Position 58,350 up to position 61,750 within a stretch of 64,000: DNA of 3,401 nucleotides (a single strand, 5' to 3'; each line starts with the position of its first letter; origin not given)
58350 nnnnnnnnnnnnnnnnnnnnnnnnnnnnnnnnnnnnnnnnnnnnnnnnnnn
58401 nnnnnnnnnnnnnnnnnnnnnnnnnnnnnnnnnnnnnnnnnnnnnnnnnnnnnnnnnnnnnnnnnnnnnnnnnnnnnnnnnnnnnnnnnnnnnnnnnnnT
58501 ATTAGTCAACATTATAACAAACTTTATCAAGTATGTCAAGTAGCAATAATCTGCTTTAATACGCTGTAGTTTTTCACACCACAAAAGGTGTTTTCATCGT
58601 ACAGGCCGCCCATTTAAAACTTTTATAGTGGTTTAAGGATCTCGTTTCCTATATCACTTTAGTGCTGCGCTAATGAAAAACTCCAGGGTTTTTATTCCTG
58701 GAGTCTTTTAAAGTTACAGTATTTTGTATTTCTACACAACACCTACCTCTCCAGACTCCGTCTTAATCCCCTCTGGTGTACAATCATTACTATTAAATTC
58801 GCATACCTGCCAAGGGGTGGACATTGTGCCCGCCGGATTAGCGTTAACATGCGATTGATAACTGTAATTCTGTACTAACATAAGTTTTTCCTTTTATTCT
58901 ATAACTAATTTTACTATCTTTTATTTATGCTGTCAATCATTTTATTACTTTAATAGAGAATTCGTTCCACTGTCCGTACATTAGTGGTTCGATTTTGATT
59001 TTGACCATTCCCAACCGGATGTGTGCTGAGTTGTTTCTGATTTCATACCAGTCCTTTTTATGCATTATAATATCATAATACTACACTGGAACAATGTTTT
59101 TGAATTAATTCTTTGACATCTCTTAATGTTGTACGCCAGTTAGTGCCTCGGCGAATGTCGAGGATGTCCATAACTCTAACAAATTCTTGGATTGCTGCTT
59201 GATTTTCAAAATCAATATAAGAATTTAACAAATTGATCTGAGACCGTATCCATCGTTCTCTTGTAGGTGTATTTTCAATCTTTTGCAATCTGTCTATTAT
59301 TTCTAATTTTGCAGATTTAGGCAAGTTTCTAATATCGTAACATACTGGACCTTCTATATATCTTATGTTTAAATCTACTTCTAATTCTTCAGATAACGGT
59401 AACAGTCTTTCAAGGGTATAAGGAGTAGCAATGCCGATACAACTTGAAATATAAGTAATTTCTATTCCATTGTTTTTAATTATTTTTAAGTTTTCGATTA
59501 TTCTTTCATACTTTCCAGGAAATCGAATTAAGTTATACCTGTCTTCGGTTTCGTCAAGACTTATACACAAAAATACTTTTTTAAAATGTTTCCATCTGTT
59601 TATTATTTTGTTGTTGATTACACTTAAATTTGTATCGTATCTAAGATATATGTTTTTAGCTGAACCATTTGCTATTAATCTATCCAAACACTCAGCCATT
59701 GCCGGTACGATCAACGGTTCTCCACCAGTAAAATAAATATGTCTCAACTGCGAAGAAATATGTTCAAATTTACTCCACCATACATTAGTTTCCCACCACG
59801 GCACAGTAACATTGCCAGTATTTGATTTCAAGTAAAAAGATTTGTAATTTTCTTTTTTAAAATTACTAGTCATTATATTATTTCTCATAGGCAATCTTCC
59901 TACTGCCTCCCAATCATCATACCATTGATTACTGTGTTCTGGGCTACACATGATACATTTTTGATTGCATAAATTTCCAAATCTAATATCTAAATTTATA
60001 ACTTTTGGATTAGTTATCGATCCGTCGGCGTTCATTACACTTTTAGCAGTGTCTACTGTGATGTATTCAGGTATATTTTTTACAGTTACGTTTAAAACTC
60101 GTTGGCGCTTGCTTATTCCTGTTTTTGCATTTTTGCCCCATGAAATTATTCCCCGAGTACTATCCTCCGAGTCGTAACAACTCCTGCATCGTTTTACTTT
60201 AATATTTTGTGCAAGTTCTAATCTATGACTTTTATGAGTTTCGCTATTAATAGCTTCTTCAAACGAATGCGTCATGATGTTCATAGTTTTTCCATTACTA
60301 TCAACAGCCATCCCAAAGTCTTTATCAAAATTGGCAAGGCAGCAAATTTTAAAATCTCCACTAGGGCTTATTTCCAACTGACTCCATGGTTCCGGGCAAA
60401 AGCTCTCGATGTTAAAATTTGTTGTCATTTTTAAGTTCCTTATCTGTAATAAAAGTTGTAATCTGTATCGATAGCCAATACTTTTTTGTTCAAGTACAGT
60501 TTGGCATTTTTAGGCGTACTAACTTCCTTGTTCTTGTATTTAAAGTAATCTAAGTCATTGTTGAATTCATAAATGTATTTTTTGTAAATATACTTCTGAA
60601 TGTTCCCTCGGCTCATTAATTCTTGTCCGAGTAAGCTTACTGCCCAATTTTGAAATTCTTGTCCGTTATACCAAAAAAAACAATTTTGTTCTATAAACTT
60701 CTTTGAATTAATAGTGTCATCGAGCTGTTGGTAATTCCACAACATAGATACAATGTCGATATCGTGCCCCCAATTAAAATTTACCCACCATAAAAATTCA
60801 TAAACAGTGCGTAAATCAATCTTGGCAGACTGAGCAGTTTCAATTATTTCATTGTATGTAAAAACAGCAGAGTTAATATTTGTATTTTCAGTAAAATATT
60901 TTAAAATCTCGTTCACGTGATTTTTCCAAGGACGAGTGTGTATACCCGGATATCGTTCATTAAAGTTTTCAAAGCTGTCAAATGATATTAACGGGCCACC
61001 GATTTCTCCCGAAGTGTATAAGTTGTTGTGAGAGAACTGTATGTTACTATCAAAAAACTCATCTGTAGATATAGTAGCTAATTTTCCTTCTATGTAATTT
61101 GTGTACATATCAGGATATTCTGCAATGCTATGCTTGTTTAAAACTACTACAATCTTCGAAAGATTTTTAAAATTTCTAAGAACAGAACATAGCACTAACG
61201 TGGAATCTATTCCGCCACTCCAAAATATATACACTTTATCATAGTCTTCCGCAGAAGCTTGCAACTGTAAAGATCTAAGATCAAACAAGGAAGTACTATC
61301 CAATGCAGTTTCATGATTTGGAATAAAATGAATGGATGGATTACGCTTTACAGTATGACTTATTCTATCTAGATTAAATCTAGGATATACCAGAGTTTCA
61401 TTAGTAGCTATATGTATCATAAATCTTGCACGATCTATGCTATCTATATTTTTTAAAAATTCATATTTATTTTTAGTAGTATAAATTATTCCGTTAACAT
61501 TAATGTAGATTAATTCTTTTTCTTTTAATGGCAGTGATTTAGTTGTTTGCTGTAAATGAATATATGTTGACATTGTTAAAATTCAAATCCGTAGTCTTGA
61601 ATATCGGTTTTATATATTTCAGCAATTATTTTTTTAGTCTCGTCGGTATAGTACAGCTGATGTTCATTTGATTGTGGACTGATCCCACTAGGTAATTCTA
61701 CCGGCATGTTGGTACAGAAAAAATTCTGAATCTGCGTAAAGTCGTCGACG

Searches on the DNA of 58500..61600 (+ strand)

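Call 7: search_dna_similar(query=window:58500-61600:+, collection=phages, mode=distant, max_rows=20)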
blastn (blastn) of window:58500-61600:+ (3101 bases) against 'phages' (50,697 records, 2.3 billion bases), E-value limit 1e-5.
No match.

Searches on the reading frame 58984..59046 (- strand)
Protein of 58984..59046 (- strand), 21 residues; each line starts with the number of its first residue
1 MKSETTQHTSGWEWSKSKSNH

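Call 30: search_protein_families(library=ncbifam, proteins=[window:58984-59046:-], max_evalue=10)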
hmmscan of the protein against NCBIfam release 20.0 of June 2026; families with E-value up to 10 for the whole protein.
window:58984-59046:- (21 aa): 0 families

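Call 81: search_dna_similar(query=window:58984-59046:-, collection=phages, mode=protein, max_evalue=10, max_rows=15)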
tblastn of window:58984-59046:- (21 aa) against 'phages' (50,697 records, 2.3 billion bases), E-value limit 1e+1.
No match.

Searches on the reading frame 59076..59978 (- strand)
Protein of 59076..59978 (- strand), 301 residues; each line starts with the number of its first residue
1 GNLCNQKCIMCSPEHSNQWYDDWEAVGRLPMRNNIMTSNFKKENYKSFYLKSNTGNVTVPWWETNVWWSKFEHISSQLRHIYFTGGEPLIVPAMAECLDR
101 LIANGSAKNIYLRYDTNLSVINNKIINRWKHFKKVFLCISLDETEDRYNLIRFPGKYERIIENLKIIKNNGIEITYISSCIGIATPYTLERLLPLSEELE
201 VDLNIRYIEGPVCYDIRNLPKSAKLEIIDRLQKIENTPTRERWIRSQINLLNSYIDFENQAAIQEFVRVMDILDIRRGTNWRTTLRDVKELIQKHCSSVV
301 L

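Call 41: find_homologous_proteins(query=window:59076-59978:-, max_evalue=1e-20)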
Query window:59076-59978:- (301 aa): 319 proteins with E <= 1e-20 among 1196 candidates; the best 120 are listed.
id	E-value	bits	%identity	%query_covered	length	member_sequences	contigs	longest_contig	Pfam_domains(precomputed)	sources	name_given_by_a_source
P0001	9.3e-148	510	73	98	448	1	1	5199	PF13186.12,PF04055.28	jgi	-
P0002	4.7e-116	406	60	100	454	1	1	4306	PF13186.12,PF04055.28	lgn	-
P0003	1.8e-115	404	57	100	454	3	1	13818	PF13186.12,PF04055.28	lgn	-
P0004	5.8e-115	402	59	99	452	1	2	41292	PF13186.12,PF04055.28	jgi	jgi:hypothetical protein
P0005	1.9e-114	400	59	100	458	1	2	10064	PF13186.12,PF04055.28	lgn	-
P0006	8.6e-114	398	59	99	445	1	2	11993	PF13186.12,PF04055.28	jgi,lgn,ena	jgi:organic radical activating enzyme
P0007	3.6e-113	396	60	99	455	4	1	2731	PF04055.28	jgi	jgi:MoaA/NifB/PqqE/SkfB family radical SAM enzyme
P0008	5.2e-112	392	57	100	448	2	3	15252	PF13186.12,PF04055.28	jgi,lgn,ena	jgi:organic radical activating enzyme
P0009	1.3e-111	391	56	98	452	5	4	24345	PF13186.12,PF04055.28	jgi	jgi:hypothetical protein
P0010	2.1e-111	390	58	99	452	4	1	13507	PF13186.12,PF04055.28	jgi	jgi:organic radical activating enzyme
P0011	2.6e-111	390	58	100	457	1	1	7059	PF04055.28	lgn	-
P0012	4.7e-111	389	57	98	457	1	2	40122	PF04055.28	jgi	jgi:pyruvate-formate lyase-activating enzyme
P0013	5.5e-111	389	55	100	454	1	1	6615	PF13186.12,PF04055.28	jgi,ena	-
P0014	1.3e-110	388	57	100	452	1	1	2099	PF13186.12,PF04055.28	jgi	jgi:hypothetical protein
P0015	1.0e-109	385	57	99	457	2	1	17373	PF13186.12,PF04055.28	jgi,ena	-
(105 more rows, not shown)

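Call 43: find_encoding_contigs(protein=P0001, flank=5000, max_places=4)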
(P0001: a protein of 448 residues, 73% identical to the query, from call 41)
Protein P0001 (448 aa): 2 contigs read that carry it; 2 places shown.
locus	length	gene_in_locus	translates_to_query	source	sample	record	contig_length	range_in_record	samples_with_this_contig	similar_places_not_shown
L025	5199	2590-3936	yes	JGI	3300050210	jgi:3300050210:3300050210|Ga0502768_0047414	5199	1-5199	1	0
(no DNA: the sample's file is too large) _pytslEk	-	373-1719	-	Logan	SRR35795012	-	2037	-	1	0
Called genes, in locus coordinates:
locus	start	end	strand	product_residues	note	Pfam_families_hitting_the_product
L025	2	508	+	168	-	?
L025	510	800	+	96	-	-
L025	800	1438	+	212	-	-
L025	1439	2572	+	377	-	-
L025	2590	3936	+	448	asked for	PF13186:SPASM, PF04055:Radical_SAM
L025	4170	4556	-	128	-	-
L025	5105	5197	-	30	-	?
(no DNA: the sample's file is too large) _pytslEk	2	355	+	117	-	?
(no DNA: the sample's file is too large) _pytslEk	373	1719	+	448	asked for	PF13186:SPASM, PF04055:Radical_SAM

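Call 48: find_encoding_contigs(protein=P0002, flank=4000, max_places=2)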
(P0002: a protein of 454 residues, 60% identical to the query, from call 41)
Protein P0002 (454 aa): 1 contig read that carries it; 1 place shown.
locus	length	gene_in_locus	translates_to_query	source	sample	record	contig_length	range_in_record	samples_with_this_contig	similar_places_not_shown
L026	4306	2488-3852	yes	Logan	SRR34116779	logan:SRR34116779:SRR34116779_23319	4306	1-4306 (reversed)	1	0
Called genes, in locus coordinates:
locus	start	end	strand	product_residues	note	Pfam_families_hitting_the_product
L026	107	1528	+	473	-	PF04055:Radical_SAM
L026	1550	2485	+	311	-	PF03060:NMO (weak)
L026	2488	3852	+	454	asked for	PF13186:SPASM (faint), PF04055:Radical_SAM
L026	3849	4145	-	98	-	-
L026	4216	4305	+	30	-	?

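Call 49: find_encoding_contigs(protein=P0003, flank=4000, max_places=2)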
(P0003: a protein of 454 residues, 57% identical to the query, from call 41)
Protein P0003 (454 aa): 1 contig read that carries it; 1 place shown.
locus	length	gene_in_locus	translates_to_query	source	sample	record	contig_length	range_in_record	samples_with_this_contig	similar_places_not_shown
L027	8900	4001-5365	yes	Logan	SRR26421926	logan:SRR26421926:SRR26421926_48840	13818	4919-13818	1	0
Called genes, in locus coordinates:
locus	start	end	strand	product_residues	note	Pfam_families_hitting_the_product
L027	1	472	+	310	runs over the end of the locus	-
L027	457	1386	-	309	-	-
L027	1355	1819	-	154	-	PF09834:DUF2061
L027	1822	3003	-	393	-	-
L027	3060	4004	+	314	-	PF03060:NMO, PF00478:IMPDH (weak)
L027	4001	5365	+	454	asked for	PF13186:SPASM (weak), PF04055:Radical_SAM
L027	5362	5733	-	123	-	-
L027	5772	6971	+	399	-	-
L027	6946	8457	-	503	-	PF18454:Mtd_N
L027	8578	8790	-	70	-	-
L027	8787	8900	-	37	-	?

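Call 50: find_encoding_contigs(protein=P0004, flank=4000, max_places=2)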
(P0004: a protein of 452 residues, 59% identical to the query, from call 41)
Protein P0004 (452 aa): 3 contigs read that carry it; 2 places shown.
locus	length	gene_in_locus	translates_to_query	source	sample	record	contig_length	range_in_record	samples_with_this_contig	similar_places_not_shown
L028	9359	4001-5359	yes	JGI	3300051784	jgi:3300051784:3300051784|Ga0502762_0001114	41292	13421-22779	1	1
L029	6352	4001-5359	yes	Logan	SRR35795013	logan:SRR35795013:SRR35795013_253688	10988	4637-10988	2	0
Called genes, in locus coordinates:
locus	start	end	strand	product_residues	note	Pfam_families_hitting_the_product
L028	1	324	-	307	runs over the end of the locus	-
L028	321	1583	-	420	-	-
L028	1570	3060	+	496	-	PF04055:Radical_SAM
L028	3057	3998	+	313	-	PF00478:IMPDH (faint), PF03060:NMO, PF00977:His_biosynth (faint)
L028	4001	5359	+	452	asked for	PF13186:SPASM (weak), PF04055:Radical_SAM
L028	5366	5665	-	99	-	-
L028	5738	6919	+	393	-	-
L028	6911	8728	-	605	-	PF18454:Mtd_N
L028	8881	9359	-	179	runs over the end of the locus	PF00300:His_Phos_1 (weak)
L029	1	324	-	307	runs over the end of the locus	-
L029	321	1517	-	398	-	-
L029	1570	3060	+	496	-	PF04055:Radical_SAM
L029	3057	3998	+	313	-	PF00478:IMPDH (faint), PF03060:NMO, PF00977:His_biosynth (faint)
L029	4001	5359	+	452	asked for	PF13186:SPASM (weak), PF04055:Radical_SAM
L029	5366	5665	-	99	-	-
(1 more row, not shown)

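Call 51: find_encoding_contigs(protein=P0005, flank=4000, max_places=2)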
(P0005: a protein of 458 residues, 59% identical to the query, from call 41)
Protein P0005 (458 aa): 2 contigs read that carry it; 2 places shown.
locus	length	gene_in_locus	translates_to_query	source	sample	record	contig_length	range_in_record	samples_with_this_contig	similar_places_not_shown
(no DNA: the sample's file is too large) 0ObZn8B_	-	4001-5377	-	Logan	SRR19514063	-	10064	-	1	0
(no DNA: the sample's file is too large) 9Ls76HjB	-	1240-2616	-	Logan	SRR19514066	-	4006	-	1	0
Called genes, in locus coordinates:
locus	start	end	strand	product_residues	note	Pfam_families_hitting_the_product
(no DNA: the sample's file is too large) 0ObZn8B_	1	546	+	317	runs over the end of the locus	-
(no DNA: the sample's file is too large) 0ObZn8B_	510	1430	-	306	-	-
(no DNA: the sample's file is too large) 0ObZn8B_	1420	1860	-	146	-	PF09834:DUF2061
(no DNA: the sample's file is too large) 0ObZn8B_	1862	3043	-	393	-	-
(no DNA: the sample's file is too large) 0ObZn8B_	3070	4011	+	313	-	PF00478:IMPDH (faint), PF03060:NMO (faint)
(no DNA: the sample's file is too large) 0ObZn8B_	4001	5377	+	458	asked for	PF13186:SPASM (weak), PF04055:Radical_SAM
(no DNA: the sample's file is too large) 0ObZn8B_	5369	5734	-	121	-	-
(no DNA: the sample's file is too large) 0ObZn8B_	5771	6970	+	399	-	-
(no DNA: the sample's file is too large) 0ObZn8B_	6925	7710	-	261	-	-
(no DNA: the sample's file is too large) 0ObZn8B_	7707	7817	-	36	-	?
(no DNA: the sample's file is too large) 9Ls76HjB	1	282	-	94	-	?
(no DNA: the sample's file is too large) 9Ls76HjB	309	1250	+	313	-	PF00478:IMPDH (faint), PF03060:NMO (faint)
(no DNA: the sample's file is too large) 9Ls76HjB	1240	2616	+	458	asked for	PF13186:SPASM (weak), PF04055:Radical_SAM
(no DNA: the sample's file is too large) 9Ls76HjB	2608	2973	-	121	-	-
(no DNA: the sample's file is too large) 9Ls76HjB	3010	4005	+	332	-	?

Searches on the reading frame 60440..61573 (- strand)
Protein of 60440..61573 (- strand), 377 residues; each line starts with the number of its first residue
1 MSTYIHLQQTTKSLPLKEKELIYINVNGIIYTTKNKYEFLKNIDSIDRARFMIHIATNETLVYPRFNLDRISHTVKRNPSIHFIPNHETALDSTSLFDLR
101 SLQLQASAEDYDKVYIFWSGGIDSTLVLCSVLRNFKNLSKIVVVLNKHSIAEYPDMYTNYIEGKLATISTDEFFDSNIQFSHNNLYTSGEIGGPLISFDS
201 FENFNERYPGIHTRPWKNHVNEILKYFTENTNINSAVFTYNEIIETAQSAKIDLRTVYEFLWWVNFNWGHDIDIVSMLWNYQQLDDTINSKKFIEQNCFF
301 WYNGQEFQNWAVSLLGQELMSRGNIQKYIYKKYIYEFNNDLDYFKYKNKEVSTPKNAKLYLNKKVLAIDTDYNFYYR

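Call 5: search_protein_families(library=pfam, proteins=[window:60440-61573:-], max_evalue=0.01)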
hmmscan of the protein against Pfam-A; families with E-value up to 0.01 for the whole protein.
window:60440-61573:- (377 aa): 0 families

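Call 6: search_protein_families(library=phrogs, proteins=[window:60440-61573:-], max_evalue=0.001)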
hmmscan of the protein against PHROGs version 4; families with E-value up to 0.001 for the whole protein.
window:60440-61573:- (377 aa): 0 families

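Call 14: search_protein_families(library=ncbifam, proteins=[window:60440-61573:-], max_evalue=0.05)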
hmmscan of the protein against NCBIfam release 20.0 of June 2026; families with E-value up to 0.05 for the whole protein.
window:60440-61573:- (377 aa): 1 family
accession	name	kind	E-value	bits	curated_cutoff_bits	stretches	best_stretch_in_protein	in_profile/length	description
TIGR00268.2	TIGR00268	equivalog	0.00063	19.1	150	1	103-151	5-53/259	ATP-dependent sacrificial sulfur transferase LarE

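Call 57: find_homologous_proteins(query=window:60440-61573:-, max_evalue=1e-10)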
Query window:60440-61573:- (377 aa): 68 proteins with E <= 1e-10 among 2302 candidates.
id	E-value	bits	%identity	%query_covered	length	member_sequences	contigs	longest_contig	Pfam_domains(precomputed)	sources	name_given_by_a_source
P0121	3.8e-253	857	100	100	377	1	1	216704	-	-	-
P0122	8.4e-165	566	62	100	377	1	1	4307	-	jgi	jgi:hypothetical protein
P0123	1.5e-164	566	64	100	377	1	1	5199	-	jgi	-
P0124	4.0e-160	551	62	100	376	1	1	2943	-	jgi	jgi:hypothetical protein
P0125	2.5e-115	404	50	100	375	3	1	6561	-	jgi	jgi:hypothetical protein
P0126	1.2e-114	401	49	100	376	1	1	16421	-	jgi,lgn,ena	jgi:hypothetical protein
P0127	8.4e-114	399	47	100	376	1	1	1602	-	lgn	-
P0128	6.9e-113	396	48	100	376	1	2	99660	-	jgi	jgi:hypothetical protein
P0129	3.1e-105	370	44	98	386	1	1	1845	-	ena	-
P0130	7.9e-103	362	52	87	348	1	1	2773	-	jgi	jgi:hypothetical protein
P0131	2.4e-99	351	44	100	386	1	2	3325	-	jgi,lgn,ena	jgi:hypothetical protein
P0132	5.8e-97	343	42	100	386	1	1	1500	-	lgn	-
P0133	2.9e-96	341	42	100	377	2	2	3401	-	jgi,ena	jgi:hypothetical protein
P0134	4.1e-86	307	39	98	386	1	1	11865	-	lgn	-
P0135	1.3e-84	303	40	100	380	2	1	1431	-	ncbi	-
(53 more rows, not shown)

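Call 58: find_encoding_contigs(protein=P0122, flank=5000, max_places=2)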
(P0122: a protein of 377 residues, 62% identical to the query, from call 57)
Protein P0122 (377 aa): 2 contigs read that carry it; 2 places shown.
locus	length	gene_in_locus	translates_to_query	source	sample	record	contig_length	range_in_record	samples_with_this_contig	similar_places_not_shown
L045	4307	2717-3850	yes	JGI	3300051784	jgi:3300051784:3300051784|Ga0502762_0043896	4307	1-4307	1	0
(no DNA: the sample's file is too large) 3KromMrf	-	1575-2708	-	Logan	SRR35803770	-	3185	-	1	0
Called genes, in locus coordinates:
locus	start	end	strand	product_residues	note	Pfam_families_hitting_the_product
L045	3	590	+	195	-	?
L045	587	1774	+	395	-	-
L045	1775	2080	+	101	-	-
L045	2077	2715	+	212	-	-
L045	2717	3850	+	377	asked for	-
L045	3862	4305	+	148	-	?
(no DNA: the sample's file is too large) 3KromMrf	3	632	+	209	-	?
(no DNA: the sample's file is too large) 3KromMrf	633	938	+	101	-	-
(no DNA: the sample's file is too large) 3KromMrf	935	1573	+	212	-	-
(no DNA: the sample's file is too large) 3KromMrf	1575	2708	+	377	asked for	-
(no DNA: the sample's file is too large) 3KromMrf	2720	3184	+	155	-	?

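Call 59: find_encoding_contigs(protein=P0124, flank=5000, max_places=2)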
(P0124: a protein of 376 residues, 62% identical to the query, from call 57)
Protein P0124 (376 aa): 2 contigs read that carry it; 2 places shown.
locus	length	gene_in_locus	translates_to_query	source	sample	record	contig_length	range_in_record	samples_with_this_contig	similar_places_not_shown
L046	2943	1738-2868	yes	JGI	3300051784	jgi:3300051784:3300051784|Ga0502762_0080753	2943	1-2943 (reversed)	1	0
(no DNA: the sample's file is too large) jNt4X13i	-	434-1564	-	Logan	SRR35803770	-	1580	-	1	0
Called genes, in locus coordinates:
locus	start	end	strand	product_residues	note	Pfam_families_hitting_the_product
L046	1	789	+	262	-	?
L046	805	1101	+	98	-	-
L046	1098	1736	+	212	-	-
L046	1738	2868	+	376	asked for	-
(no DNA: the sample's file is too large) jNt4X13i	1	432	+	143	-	?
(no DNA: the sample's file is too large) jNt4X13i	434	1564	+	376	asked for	-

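Call 60: find_encoding_contigs(protein=P0125, flank=5000, max_places=2)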
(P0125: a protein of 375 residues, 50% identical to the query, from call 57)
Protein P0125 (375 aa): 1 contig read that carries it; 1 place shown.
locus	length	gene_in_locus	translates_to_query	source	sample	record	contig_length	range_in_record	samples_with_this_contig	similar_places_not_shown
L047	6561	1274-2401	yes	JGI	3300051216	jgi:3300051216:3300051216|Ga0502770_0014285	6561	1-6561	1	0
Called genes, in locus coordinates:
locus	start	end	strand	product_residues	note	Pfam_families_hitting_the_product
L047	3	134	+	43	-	?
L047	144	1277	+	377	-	-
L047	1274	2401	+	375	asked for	-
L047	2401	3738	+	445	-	PF01970:TctA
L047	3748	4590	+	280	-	-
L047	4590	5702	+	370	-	-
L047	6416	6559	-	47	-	?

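Call 61: find_encoding_contigs(protein=P0126, flank=5000, max_places=2)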
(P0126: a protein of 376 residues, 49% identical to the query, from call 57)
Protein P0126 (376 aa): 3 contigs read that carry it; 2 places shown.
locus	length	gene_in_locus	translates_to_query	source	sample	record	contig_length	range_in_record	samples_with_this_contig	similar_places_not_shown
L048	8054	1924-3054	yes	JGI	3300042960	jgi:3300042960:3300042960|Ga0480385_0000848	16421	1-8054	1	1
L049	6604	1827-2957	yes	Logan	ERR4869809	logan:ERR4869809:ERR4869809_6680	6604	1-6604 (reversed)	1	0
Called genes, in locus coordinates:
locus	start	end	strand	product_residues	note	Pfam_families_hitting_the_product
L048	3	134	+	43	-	?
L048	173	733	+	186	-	-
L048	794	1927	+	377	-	-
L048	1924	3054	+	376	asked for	-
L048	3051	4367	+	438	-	PF01970:TctA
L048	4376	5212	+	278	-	-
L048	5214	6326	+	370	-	-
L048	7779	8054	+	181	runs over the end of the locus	-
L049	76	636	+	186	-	-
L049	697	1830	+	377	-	-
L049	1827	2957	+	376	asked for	-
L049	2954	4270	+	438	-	PF01970:TctA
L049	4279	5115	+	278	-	-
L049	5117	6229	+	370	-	-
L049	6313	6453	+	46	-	-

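Call 62: find_encoding_contigs(protein=P0128, flank=5000, max_places=2)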
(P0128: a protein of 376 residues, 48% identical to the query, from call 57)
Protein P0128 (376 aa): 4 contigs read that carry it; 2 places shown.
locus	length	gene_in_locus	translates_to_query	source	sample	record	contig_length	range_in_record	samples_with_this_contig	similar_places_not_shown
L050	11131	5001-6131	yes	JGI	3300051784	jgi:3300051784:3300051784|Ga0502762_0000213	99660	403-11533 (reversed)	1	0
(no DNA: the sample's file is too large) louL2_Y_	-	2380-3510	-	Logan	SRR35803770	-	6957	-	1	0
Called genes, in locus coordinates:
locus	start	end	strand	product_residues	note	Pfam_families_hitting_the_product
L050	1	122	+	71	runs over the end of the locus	-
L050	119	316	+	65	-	-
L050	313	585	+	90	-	-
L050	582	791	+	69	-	-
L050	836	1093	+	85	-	-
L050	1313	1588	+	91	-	-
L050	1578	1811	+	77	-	-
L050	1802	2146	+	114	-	-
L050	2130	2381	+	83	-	-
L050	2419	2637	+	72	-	-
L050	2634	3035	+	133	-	-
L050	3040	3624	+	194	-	PF00574:CLP_protease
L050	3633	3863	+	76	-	-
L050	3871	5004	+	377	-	-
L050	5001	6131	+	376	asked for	-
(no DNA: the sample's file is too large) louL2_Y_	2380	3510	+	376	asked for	-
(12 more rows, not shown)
